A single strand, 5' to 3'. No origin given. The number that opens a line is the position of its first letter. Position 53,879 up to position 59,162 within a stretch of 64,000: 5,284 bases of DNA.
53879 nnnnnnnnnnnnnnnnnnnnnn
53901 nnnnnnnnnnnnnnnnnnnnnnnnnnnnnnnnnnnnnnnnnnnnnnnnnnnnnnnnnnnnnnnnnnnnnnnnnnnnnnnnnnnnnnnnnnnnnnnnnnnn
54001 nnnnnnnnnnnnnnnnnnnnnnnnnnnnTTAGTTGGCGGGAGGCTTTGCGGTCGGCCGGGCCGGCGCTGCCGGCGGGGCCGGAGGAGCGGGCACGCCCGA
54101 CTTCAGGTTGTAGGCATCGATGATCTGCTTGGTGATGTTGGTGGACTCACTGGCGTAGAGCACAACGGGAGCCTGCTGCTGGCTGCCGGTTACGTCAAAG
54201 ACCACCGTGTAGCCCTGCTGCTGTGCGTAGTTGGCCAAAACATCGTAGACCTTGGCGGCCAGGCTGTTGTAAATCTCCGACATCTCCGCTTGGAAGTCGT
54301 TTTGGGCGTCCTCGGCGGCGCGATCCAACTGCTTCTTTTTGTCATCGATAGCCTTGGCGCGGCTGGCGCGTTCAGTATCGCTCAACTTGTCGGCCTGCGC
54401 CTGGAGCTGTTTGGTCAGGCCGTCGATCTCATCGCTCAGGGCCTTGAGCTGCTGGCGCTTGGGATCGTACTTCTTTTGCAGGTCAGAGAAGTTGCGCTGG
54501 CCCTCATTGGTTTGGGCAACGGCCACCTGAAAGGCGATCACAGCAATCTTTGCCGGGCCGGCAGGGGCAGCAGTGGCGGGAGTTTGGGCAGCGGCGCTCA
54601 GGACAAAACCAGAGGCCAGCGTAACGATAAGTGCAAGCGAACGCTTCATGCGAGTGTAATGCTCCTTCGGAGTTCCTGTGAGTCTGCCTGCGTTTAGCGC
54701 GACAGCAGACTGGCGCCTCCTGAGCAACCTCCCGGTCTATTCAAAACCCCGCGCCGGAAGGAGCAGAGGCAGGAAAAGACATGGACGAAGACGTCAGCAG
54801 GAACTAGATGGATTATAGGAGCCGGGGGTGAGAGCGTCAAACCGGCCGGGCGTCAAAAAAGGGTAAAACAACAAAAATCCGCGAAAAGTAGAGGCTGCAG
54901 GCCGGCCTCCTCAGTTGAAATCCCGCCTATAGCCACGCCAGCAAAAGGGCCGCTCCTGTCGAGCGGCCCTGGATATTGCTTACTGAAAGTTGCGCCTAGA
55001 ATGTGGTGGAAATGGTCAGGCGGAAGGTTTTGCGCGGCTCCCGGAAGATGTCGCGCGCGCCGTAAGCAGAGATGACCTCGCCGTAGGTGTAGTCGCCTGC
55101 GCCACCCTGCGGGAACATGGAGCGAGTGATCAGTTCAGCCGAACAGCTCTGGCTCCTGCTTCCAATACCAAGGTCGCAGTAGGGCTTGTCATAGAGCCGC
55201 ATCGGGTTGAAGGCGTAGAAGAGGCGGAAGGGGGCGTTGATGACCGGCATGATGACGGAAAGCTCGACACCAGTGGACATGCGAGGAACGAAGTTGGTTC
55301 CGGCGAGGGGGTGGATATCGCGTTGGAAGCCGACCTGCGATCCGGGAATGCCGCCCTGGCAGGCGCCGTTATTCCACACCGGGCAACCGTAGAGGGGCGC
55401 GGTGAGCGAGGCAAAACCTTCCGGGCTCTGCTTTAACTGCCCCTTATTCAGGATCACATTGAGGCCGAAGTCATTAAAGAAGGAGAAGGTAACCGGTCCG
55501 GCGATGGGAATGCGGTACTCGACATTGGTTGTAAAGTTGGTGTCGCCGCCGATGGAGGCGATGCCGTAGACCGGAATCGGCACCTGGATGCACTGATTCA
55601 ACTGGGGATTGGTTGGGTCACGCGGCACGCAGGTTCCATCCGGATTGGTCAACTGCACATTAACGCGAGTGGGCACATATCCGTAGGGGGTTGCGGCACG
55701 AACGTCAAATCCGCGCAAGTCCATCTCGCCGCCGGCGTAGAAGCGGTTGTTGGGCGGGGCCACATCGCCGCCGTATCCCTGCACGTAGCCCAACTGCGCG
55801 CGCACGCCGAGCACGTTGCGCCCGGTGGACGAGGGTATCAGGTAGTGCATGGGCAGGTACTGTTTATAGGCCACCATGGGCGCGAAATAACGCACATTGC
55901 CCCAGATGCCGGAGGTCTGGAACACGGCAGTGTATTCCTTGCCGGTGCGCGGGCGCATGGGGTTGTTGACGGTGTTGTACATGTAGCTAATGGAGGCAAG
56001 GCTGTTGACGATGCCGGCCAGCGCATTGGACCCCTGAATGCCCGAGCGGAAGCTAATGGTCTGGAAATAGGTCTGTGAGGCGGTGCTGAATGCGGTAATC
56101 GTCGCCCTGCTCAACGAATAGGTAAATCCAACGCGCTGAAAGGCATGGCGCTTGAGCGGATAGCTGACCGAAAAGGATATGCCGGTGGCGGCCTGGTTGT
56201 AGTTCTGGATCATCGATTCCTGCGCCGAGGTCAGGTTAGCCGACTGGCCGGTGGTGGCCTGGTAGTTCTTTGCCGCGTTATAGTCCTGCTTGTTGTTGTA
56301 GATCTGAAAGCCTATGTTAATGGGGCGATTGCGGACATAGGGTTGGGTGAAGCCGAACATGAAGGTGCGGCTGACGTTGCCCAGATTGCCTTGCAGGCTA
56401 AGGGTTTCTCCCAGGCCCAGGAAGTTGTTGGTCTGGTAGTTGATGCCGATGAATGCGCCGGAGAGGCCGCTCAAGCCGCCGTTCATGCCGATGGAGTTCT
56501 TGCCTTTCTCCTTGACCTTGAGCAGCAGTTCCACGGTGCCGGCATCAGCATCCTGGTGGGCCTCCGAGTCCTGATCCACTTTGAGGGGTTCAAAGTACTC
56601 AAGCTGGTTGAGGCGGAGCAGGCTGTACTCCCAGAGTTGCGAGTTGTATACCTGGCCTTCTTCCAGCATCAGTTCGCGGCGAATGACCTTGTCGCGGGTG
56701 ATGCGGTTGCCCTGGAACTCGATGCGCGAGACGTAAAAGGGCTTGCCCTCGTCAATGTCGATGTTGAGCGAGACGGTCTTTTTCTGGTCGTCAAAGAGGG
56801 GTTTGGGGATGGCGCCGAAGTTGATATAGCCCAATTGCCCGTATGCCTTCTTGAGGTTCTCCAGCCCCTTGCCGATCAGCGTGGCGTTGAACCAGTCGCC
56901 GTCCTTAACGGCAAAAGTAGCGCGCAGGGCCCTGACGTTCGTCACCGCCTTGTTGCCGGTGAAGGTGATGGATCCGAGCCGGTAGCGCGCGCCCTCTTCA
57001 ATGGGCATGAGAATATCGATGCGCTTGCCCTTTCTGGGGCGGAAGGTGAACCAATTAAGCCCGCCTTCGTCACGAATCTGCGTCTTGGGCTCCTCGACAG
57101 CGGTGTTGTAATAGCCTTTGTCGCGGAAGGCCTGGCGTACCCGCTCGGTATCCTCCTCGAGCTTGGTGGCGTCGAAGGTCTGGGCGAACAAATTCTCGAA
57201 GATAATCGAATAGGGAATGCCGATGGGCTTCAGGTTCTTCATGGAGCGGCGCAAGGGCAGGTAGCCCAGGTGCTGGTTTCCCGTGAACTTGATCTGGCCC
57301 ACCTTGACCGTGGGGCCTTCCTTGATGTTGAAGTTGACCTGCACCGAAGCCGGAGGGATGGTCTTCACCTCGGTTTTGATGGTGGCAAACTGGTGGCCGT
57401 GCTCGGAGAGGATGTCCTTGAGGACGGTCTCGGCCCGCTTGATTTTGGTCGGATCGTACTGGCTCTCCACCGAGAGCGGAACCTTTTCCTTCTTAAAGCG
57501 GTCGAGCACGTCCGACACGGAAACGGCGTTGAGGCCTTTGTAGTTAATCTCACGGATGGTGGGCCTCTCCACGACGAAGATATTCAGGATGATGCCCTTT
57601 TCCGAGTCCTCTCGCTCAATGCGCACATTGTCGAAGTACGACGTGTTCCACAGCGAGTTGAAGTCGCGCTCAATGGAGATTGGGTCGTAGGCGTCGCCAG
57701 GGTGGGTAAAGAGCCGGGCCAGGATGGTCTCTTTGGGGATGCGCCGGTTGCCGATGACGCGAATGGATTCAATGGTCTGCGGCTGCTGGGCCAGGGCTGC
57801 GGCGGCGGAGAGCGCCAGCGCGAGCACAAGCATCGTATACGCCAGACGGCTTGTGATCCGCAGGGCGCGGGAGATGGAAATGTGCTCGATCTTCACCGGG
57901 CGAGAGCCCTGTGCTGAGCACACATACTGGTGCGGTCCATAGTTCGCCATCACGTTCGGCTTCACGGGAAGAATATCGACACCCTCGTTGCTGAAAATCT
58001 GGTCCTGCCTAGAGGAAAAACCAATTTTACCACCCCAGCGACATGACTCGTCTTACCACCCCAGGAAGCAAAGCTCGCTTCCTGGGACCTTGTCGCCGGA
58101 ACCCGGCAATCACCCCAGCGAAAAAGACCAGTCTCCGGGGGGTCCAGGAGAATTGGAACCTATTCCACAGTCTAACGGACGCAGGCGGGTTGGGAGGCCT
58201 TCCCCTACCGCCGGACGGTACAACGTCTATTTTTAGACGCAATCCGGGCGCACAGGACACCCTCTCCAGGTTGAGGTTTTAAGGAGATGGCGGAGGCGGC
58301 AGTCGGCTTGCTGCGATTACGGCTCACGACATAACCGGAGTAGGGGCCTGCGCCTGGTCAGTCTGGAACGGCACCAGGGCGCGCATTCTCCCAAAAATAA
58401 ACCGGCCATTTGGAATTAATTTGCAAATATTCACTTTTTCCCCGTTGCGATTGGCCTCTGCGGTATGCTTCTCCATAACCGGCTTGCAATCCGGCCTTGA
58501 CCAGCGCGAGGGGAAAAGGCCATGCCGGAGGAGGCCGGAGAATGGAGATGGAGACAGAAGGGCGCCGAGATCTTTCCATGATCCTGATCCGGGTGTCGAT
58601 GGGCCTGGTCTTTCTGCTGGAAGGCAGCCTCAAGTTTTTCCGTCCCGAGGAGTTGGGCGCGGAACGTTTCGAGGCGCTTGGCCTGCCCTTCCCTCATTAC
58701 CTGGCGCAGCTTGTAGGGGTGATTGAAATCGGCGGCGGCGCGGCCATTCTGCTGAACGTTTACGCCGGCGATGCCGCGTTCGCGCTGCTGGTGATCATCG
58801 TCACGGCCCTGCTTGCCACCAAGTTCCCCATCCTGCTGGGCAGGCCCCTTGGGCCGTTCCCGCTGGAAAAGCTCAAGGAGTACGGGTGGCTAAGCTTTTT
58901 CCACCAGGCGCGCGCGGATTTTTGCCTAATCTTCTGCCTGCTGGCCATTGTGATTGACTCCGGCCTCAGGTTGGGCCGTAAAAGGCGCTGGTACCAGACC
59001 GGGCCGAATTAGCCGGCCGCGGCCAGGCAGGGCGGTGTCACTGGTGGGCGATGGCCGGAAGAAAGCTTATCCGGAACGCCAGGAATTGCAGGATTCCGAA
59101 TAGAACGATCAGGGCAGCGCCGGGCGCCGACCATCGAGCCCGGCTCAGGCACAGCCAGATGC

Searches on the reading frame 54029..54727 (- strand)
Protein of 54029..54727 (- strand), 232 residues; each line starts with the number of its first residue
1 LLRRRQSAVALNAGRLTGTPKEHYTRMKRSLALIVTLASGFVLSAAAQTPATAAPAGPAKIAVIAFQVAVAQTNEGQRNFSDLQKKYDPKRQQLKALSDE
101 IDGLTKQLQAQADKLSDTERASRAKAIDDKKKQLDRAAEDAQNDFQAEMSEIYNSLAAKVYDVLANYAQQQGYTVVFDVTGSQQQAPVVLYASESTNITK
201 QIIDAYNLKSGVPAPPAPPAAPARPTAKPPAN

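Call 12: search_protein_families(library=pfam, proteins=[window:54029-54727:-], max_evalue=0.01)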
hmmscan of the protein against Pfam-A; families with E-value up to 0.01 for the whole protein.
window:54029-54727:- (232 aa): 3 families
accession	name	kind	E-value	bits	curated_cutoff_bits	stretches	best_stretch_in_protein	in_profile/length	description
PF03938.19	OmpH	-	9.2e-24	84.7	32.4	1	60-205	1-140/141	Outer membrane protein (OmpH-like)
PF18595.6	Nuf2_DHR10-like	-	0.0015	19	28.4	1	68-132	47-111/117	Nuf2, DHR10-like domain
PF13339.11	AATF-Che1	-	0.0021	19.1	24.7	1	77-167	36-134/137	Apoptosis antagonizing transcription factor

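Call 19: find_related_loci(query=A2, collection=metagenome_contigs, flank=3000)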
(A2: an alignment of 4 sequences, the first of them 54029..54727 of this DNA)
Query A2 (232 aa) in metagenome_contigs; peptide patterns used: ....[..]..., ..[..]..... (x = any residue, [..] = any of these).
600 stretches matched a pattern (row limit reached: there are more); 432 encode a relative of the query (tblastn E <= 1e-3); the best 80 are kept; 80 distinct loci.
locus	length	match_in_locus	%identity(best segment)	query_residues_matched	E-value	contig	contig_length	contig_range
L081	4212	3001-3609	87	12-214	6e-115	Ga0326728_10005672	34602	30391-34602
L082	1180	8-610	86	12-212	7e-125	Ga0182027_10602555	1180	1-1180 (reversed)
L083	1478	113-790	85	12-222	3e-120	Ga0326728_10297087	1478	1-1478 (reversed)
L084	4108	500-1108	91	12-211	1e-110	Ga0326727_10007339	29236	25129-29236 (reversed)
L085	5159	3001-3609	91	12-211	2e-110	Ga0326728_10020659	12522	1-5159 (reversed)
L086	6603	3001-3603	87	12-212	8e-106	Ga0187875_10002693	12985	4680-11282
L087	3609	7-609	86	12-212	3e-106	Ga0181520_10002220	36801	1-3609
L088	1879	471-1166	81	12-230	4e-110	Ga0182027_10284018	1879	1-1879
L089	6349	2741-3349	87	12-214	3e-103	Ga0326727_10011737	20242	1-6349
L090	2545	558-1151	88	12-212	7e-105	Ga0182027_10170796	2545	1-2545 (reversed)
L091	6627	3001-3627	82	1-212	1e-100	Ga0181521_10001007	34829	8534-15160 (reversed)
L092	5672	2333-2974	80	11-223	8e-101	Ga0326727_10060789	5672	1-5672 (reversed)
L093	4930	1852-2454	85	12-212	4e-100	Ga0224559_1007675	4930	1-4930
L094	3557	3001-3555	92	12-196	1e-100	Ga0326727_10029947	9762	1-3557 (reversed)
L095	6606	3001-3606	78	12-212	4e-100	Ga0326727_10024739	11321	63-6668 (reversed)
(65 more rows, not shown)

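Call 62: find_homologous_proteins(query=window:54029-54727:-, max_evalue=1e-20)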
Query window:54029-54727:- (232 aa): 4846 proteins with E <= 1e-20 among 8000 candidates; the best 120 are listed.
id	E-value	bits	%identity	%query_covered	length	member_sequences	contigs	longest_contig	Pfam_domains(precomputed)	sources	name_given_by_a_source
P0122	1.4e-121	422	100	89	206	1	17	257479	PF03938.20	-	-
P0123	5.1e-121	420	99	89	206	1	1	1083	PF03938.20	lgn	-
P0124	4.0e-116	404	86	92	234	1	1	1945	PF03938.20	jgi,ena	-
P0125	9.0e-110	383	85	84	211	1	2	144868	PF03938.20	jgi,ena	jgi:outer membrane protein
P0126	2.9e-106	372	90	80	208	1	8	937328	PF03938.20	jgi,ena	jgi:outer membrane protein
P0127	3.4e-106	371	89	89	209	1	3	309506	PF03938.20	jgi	jgi:outer membrane protein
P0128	5.8e-106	371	93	80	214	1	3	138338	PF03938.20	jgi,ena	jgi:outer membrane protein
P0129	1.4e-105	369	93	80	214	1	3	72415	PF03938.20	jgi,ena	jgi:outer membrane protein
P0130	3.1e-105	368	87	80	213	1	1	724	PF03938.20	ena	-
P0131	4.9e-105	368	89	80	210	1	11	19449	PF03938.20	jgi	jgi:outer membrane protein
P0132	5.0e-105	368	93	80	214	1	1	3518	PF03938.20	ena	-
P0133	5.2e-105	368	83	89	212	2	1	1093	PF03938.20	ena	-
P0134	5.4e-105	368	88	81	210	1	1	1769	PF03938.20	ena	-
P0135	9.3e-105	367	88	81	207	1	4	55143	PF03938.20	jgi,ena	jgi:outer membrane protein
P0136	1.2e-104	366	88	80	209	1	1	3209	PF03938.20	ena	-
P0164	4.9e-102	358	89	80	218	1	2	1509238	PF03938.20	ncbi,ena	-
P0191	3.5e-98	345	78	89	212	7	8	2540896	PF03938.20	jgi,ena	jgi:outer membrane protein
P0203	7.0e-95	335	87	80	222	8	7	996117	PF03938.20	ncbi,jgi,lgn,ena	ncbi:MAG: OmpH family outer membrane protein [Terracidiphilus sp.]|jgi:outer membrane protein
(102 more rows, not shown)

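Call 63: find_encoding_contigs(protein=P0191, flank=10000, max_places=1)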
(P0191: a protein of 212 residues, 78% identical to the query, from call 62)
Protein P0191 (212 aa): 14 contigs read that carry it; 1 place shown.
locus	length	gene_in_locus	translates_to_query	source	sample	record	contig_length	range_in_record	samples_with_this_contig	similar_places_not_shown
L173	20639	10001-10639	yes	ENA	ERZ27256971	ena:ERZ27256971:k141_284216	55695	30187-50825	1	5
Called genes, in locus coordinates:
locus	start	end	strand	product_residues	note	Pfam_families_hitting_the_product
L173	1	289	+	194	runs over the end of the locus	PF07589:PEP_exosort_dom (weak)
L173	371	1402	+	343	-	PF02885:Glycos_trans_3N, PF00591:Glycos_transf_3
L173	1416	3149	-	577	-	-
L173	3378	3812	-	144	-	PF08837:DUF1810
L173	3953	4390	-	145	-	-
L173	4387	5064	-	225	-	PF04542:Sigma70_r2, PF08281:Sigma70_r4_2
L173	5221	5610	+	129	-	PF19762:DUF6249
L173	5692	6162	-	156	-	PF07681:DoxX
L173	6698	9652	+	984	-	PF07244:POTRA, PF01103:Omp85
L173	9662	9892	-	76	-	-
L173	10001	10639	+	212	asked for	PF03938:OmpH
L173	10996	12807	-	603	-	PF00009:GTP_EFTU, PF00071:Ras (weak), PF03144:GTP_EFTU_D2, PF22042:EF-G_D2 (weak), PF00679:EFG_C, PF06421:LepA_C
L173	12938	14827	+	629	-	PF01464:SLT, PF01476:LysM (weak), PF23473:LysM3_LYK4_5 (faint), PF01476:LysM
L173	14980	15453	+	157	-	-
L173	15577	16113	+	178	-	-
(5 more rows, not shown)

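Call 64: find_encoding_contigs(protein=P0164, flank=10000, max_places=1)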
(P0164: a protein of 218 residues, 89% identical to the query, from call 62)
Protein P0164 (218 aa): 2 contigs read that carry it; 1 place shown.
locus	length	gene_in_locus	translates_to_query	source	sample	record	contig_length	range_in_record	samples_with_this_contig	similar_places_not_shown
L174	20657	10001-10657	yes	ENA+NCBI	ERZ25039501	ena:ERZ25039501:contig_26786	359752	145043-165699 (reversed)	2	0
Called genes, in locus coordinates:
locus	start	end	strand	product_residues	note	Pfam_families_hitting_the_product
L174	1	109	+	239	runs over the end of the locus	-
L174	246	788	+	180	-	PF02885:Glycos_trans_3N, PF00591:Glycos_transf_3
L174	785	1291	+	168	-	PF00591:Glycos_transf_3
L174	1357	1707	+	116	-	PF00591:Glycos_transf_3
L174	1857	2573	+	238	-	PF04402:SIMPL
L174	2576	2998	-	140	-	PF08837:DUF1810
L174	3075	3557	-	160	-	-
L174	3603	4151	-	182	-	PF04542:Sigma70_r2, PF08281:Sigma70_r4_2, PF04545:Sigma70_r4 (weak)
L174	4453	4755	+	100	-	-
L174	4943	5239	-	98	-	-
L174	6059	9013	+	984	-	PF07244:POTRA, PF01103:Omp85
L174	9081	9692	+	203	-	PF03938:OmpH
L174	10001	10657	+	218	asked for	PF03938:OmpH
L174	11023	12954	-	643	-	PF00009:GTP_EFTU, PF00071:Ras (weak), PF22042:EF-G_D2 (weak), PF03144:GTP_EFTU_D2, PF00679:EFG_C, PF06421:LepA_C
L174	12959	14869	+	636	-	PF01464:SLT, PF01476:LysM, PF23473:LysM3_LYK4_5 (faint), PF01476:LysM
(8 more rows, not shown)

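Call 65: find_encoding_contigs(protein=P0203, flank=10000, max_places=1)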
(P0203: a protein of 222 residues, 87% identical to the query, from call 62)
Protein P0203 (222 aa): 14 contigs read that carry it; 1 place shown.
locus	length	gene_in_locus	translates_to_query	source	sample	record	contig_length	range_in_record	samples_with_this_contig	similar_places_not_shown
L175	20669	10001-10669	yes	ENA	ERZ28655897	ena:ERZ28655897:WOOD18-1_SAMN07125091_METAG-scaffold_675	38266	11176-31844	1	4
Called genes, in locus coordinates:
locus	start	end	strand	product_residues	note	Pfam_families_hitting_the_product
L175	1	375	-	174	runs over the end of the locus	PF07638:Sigma70_ECF (faint), PF04542:Sigma70_r2, PF08281:Sigma70_r4_2, PF04545:Sigma70_r4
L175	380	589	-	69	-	PF11127:YgaP-like_TM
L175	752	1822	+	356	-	PF02885:Glycos_trans_3N, PF00591:Glycos_transf_3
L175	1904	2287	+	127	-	PF04014:MazE_antitoxin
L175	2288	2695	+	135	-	PF01850:PIN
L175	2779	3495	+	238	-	PF04402:SIMPL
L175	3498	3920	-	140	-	PF08837:DUF1810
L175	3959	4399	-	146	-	-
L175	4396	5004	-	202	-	PF04542:Sigma70_r2, PF08281:Sigma70_r4_2, PF04545:Sigma70_r4 (faint)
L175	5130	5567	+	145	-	PF19762:DUF6249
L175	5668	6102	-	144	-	PF07681:DoxX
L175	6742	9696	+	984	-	PF07244:POTRA, PF01103:Omp85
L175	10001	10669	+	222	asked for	PF03938:OmpH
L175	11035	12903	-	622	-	PF00009:GTP_EFTU, PF00071:Ras (weak), PF22042:EF-G_D2 (weak), PF03144:GTP_EFTU_D2, PF00679:EFG_C, PF06421:LepA_C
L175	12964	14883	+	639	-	PF01464:SLT, PF01476:LysM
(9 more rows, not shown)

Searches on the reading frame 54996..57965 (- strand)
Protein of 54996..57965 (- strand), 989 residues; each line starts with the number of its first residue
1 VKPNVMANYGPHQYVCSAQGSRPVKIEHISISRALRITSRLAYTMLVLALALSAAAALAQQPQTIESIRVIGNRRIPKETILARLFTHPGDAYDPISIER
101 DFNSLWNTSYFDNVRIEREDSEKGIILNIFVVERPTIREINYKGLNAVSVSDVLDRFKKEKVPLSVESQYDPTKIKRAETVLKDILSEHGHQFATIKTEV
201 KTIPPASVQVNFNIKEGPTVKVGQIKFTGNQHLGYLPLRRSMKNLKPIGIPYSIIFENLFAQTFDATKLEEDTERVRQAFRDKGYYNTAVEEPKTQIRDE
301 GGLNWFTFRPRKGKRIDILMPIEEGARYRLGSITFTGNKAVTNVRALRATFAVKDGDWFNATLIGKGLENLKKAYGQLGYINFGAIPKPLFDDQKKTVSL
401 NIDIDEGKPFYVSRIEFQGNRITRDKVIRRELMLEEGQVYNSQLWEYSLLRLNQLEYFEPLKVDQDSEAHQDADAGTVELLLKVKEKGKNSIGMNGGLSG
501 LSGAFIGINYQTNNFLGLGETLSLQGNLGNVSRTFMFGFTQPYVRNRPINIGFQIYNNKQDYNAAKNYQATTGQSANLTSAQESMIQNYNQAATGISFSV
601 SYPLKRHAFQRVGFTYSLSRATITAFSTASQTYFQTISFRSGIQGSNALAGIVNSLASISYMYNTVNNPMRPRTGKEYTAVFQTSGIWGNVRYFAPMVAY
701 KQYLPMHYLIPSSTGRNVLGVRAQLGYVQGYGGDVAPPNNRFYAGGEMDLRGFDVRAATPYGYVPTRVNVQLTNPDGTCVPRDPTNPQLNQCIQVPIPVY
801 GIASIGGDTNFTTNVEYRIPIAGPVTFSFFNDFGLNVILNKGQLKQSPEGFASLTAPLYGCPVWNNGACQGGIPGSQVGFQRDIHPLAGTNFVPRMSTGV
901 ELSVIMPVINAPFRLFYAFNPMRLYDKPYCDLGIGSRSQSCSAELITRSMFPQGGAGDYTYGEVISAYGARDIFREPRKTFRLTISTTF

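Call 12: search_protein_families(library=pfam, proteins=[window:54996-57965:-], max_evalue=0.01)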
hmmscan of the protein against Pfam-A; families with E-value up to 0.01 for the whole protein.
window:54996-57965:- (989 aa): 3 families
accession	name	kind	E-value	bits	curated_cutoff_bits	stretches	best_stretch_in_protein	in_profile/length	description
PF07244.20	POTRA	-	7.2e-59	196.9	21.3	5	328-407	1-79/79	Surface antigen variable number repeat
PF01103.29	Omp85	-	9.7e-32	111.2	24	1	514-922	1-306/325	Omp85 superfamily domain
PF08478.15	POTRA_1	-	0.0064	17.2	23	0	65-92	3-30/69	POTRA domain, FtsQ-type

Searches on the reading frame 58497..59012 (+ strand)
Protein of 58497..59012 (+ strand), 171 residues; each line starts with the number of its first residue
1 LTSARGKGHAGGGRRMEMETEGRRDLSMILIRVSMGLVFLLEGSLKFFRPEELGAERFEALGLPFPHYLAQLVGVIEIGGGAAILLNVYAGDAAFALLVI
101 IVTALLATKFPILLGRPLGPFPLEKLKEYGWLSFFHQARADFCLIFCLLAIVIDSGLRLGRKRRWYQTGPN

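Call 12: search_protein_families(library=pfam, proteins=[window:58497-59012:+], max_evalue=0.01)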
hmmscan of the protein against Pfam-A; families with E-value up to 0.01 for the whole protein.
window:58497-59012:+ (171 aa): 3 families
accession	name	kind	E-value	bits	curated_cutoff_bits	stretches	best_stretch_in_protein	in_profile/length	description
PF07681.17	DoxX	-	2.6e-11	44.4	23.6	1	29-107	3-82/85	DoxX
PF13564.11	DoxX_2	-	9.5e-06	26.1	26.3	1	34-107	5-79/103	DoxX-like family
PF07291.16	MauE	-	0.00018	22.3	27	1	28-107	5-88/128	Methylamine utilisation protein MauE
